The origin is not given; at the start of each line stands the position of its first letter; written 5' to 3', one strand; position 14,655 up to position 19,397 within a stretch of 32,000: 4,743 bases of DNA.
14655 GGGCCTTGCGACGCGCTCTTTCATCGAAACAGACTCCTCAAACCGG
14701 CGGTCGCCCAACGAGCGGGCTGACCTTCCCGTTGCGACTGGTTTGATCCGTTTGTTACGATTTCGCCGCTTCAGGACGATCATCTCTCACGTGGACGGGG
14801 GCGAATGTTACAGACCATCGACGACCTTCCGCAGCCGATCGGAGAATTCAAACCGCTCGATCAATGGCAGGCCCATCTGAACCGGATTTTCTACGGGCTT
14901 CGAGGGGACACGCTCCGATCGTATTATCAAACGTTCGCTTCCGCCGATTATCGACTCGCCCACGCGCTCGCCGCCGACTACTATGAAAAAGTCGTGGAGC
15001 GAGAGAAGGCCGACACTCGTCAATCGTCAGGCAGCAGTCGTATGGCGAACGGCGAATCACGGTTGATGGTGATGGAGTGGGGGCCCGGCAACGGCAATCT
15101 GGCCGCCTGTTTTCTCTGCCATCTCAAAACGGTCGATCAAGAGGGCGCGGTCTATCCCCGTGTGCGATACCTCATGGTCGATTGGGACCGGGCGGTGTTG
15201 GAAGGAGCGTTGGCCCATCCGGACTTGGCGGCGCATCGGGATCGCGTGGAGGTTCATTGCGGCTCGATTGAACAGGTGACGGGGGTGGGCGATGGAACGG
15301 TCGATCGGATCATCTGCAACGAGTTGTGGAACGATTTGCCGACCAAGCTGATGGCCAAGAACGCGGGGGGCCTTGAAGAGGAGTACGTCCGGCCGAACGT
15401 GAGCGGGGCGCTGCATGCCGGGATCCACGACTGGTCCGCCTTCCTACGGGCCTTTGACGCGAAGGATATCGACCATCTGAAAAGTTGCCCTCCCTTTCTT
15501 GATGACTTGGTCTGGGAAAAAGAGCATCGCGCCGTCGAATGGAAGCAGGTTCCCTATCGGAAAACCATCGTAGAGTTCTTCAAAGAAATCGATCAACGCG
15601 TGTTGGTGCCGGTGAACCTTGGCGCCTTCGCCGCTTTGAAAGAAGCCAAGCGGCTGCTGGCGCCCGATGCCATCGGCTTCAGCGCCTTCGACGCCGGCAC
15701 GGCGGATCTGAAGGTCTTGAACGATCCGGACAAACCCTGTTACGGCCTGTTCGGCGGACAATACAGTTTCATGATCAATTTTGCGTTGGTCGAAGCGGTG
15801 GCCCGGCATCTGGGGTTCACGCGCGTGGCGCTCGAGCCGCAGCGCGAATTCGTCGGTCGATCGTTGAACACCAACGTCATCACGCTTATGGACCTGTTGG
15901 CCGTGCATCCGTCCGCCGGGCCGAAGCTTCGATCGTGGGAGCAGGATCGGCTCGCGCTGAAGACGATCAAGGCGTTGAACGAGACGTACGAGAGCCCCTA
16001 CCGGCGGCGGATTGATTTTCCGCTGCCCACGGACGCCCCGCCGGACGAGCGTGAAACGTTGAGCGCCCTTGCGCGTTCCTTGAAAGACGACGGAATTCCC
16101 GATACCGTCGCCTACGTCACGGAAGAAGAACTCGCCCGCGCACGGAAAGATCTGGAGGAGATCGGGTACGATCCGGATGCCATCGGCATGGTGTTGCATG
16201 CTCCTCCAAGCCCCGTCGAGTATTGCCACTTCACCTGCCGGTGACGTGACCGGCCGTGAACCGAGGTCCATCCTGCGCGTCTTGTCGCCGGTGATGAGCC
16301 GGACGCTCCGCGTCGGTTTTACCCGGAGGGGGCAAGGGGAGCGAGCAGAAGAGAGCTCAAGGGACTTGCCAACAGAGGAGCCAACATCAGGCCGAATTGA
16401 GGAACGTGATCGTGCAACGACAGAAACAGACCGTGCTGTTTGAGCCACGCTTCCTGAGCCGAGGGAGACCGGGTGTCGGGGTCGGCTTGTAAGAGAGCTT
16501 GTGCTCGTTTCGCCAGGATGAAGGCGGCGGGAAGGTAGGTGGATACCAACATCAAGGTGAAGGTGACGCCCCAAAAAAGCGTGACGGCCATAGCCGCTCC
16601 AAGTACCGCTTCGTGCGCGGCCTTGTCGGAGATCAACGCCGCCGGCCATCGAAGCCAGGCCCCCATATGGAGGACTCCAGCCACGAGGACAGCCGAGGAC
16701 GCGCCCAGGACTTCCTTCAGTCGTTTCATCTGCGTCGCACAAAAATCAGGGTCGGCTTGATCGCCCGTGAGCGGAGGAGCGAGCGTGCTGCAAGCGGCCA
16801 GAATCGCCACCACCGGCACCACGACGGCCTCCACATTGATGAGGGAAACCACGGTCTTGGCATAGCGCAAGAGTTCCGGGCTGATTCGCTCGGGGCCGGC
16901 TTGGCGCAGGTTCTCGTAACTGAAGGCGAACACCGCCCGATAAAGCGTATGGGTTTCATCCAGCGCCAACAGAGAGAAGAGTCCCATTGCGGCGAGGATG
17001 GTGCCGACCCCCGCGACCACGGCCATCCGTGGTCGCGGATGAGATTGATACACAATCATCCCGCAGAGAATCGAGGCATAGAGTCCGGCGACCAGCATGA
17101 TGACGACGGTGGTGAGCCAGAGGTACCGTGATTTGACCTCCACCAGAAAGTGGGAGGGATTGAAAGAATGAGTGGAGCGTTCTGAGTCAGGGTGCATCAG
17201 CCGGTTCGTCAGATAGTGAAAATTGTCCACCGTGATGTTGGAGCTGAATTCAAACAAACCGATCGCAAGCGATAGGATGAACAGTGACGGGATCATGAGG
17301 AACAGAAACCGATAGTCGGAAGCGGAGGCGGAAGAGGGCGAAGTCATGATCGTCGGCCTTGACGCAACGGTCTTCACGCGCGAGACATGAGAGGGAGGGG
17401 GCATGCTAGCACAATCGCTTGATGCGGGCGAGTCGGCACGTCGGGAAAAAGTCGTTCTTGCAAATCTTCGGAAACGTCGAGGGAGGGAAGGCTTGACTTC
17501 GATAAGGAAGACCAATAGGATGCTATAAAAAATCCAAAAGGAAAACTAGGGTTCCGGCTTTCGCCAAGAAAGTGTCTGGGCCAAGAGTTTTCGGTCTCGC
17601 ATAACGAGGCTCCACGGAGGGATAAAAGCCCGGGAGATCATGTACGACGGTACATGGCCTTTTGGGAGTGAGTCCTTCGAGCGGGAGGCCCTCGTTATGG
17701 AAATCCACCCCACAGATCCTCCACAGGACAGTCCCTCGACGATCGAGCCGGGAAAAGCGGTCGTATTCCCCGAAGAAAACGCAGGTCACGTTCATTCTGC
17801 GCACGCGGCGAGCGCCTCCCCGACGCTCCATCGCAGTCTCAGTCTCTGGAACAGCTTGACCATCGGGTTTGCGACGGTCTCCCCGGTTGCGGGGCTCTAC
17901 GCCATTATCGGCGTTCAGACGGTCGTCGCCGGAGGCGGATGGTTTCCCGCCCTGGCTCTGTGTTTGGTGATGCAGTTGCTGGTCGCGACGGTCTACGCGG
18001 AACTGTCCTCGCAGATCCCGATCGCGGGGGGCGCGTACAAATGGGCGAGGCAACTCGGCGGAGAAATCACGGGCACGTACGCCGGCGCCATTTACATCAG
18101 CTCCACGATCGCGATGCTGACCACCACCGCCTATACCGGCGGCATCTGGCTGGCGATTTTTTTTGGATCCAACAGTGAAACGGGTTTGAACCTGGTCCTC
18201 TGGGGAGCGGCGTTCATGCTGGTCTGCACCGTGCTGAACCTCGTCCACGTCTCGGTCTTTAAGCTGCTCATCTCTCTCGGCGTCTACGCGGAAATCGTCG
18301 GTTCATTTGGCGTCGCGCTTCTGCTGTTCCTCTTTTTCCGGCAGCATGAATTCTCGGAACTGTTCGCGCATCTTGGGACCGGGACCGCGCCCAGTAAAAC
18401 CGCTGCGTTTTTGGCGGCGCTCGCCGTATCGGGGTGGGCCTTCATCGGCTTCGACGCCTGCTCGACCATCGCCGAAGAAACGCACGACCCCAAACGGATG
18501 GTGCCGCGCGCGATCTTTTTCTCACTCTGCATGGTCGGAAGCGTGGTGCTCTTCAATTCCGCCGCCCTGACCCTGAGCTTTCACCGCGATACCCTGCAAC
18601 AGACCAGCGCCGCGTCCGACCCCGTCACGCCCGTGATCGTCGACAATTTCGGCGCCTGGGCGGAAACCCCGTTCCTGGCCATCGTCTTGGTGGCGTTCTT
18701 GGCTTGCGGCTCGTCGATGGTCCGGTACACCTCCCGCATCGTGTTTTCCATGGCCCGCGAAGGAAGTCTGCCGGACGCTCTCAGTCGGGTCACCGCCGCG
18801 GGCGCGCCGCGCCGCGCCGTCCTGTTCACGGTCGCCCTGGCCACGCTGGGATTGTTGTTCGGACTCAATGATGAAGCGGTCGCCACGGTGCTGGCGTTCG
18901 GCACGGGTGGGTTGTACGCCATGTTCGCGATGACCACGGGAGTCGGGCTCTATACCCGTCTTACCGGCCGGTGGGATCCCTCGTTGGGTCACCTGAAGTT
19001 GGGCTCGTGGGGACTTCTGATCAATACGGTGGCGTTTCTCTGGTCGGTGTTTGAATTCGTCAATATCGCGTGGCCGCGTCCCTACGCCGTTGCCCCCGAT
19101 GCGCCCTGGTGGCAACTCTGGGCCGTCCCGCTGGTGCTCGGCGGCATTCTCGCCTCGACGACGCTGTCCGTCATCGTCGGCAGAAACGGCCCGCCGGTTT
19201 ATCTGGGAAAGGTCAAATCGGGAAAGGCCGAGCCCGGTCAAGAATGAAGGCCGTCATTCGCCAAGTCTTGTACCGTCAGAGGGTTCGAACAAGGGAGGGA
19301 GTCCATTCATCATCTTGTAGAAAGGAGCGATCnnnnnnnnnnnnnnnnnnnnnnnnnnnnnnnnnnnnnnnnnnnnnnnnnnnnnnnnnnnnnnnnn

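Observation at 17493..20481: Guanidine-I (ykkC-type) riboswitch in front of an APC permease and an arginase-family hydrolase: candidate guanidine uptake + guanidinase operon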

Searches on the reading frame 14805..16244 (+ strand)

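Call 4: search_protein_families(library=pfam, proteins=[window:14805-16244:+])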
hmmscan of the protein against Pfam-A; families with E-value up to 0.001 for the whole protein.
window:14805-16244:+ (479 aa): 1 family
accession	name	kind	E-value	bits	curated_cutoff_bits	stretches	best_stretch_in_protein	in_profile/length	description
PF02636.23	Methyltransf_28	-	5.2e-07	29.8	23.3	1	83-230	16-127/249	Putative S-adenosyl-L-methionine-dependent methyltransferase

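Call 5: search_protein_families(library=ncbifam, proteins=[window:14805-16244:+])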
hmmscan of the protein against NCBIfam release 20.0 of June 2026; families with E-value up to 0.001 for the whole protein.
window:14805-16244:+ (479 aa): 0 families

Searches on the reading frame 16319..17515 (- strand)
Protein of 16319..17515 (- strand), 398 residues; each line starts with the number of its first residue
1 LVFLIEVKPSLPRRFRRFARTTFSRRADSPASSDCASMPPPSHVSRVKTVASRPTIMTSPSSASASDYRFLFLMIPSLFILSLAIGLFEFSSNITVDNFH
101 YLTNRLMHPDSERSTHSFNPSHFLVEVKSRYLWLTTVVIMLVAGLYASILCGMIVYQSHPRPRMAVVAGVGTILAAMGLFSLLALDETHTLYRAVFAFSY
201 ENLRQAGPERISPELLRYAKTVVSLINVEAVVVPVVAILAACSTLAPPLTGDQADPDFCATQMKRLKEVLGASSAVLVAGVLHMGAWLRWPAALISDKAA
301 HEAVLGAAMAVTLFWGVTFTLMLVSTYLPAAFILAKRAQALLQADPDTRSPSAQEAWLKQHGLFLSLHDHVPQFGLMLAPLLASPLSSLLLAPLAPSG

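Call 4: search_protein_families(library=pfam, proteins=[window:16319-17515:-])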
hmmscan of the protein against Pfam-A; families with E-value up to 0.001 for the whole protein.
window:16319-17515:- (398 aa): 0 families

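Call 5: search_protein_families(library=ncbifam, proteins=[window:16319-17515:-])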
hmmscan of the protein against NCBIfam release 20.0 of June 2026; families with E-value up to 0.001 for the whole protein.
window:16319-17515:- (398 aa): 0 families

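Call 42: search_solved_structures(query=window:16319-17392:-, max_evalue=1)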
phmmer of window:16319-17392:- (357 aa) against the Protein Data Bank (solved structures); distinct sequences matched with E-value up to 1: 0.

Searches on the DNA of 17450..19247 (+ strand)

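Call 16: search_rna_families(sources=[L048, L049, L057, L061, L063, L066, L067, L072, L074, L075, L076, L080, L019, L039, L040, L046], threshold=gathering)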
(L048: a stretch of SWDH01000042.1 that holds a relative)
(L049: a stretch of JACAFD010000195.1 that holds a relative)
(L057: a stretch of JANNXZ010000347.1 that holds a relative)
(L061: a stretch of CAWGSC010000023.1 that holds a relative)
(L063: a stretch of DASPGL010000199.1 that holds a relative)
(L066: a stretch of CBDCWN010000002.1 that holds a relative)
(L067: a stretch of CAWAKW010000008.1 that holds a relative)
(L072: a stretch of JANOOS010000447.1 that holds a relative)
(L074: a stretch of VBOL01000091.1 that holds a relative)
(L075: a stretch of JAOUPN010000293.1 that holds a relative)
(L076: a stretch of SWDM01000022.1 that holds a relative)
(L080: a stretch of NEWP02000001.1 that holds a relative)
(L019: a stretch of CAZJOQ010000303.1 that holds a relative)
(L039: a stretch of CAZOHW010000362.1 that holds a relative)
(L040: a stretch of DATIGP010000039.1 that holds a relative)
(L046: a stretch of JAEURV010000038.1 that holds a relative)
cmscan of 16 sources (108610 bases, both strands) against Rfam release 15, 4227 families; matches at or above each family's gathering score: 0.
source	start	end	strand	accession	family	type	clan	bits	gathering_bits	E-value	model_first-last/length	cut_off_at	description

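Call 61: search_rna_families(source=window, start=17450, end=17760, threshold=evalue, max_evalue=10)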
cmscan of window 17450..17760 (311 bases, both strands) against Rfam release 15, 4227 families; matches with E-value up to 10: 1.
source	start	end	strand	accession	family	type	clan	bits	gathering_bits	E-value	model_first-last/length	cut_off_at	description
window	17535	17638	+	RF00442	Guanidine-I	Cis-reg; riboswitch;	-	94.5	63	3.6e-18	1-107/107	no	Guanidine-I riboswitch aptamer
